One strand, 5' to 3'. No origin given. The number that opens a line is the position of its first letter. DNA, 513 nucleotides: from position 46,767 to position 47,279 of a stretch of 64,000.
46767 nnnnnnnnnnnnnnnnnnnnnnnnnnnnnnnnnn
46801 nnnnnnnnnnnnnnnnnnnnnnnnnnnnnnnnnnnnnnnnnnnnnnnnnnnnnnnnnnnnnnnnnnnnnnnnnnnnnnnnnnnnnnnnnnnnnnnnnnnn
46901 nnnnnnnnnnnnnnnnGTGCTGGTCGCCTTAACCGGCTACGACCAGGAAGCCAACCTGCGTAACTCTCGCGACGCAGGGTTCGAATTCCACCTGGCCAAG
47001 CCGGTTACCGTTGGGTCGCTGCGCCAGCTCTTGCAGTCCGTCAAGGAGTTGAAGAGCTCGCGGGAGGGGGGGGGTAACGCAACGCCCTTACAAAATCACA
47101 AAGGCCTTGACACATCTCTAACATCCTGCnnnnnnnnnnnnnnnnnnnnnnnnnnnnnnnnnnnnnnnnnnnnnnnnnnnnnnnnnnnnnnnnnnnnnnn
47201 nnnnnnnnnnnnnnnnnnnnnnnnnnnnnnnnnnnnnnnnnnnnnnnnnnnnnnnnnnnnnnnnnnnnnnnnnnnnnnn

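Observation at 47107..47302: Candidate ribosome-mediated attenuator: leaderless 23-codon uORF with FFYYFWF upstream of DAHP synthase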

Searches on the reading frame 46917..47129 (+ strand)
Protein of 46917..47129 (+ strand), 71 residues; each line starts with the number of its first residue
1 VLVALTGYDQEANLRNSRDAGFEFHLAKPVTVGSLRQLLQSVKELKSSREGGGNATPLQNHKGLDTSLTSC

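Call 65: search_protein_families(library=pfam, proteins=[window:46917-47129:+], max_evalue=0.001)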
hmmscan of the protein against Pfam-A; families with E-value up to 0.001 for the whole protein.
window:46917-47129:+ (71 aa): 0 families
